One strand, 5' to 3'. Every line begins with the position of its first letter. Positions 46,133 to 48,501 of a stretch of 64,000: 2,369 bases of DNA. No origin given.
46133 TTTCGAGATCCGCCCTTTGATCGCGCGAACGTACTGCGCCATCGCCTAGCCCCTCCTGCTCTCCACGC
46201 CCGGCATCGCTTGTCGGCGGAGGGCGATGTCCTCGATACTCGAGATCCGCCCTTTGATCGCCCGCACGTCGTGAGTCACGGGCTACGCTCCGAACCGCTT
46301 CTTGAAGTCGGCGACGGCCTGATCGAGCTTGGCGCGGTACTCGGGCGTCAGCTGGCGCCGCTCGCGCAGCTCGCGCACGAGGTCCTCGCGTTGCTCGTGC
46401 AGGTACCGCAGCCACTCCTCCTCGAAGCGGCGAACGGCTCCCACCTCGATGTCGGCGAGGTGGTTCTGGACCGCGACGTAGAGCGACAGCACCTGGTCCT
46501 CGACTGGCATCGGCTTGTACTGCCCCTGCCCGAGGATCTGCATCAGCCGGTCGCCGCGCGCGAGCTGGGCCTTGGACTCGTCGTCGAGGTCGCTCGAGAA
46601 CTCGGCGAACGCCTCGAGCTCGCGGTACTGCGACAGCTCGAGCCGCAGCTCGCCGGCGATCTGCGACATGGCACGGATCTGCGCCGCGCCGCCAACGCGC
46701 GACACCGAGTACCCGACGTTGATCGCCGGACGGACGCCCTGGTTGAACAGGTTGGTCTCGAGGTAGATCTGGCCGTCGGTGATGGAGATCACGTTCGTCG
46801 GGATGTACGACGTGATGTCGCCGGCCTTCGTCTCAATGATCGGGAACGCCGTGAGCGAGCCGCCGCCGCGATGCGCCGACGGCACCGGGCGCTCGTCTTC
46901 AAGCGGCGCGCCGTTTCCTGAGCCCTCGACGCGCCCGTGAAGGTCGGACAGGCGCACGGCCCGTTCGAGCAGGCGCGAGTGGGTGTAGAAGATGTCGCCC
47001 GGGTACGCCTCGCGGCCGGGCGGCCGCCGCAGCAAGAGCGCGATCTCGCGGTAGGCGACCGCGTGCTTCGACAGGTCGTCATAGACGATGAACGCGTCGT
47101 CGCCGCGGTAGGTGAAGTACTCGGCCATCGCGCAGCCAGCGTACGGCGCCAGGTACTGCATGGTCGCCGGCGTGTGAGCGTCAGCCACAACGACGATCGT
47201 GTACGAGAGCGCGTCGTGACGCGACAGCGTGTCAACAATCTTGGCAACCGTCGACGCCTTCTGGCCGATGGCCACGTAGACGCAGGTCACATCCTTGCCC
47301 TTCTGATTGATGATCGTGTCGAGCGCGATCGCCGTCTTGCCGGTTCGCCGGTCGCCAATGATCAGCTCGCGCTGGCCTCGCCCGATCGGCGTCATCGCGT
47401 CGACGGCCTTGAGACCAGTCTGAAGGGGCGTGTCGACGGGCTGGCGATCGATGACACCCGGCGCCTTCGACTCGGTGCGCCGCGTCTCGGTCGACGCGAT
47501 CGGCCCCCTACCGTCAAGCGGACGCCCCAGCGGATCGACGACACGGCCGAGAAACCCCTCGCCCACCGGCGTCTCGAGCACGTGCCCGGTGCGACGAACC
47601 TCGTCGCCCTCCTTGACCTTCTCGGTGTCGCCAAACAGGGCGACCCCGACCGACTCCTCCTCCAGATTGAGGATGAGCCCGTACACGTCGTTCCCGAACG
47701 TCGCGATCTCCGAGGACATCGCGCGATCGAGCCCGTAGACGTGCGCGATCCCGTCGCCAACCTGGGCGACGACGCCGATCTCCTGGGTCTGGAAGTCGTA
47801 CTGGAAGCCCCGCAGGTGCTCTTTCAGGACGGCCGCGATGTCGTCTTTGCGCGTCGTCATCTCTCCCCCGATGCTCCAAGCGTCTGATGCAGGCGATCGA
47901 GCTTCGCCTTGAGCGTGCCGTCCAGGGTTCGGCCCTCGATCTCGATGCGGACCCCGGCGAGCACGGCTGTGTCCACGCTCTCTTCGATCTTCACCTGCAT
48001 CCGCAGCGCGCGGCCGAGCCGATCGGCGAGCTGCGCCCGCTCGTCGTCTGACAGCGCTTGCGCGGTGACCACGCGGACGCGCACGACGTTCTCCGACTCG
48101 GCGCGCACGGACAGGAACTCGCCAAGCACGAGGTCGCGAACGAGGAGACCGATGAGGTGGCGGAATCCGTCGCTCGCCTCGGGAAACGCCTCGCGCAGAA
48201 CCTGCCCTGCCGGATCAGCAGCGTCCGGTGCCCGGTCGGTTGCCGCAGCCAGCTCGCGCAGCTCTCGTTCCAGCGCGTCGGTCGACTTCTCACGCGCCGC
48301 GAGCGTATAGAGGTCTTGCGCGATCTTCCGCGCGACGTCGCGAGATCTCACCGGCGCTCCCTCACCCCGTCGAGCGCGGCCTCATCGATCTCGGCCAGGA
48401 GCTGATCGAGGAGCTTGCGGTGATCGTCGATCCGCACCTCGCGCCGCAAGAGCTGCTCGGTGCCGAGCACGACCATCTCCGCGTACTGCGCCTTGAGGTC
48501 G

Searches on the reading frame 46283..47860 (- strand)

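Call 9: search_protein_families(library=pfam, proteins=[window:46283-47860:-])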
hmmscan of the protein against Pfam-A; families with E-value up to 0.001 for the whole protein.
window:46283-47860:- (525 aa): 3 families
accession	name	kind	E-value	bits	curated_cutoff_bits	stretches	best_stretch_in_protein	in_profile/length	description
PF00006.31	ATP-synt_ab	-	4.3e-79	265.5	29.5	1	149-387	1-213/213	ATP synthase alpha/beta family, nucleotide-binding domain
PF00306.32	ATP-synt_ab_C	-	1.9e-42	145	27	1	394-519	1-126/126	ATP synthase alpha/beta chain, C terminal domain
PF02874.29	ATP-synt_ab_N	-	1.5e-17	64.3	20.9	1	25-92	2-69/69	ATP synthase alpha/beta family, beta-barrel domain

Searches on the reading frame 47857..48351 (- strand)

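Call 9: search_protein_families(library=pfam, proteins=[window:47857-48351:-])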
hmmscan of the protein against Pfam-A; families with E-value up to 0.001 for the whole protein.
window:47857-48351:- (164 aa): 1 family
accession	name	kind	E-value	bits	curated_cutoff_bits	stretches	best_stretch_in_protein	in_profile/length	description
PF00213.23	OSCP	-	2.2e-19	70.6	22.3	1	6-158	1-172/172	ATP synthase delta (OSCP) subunit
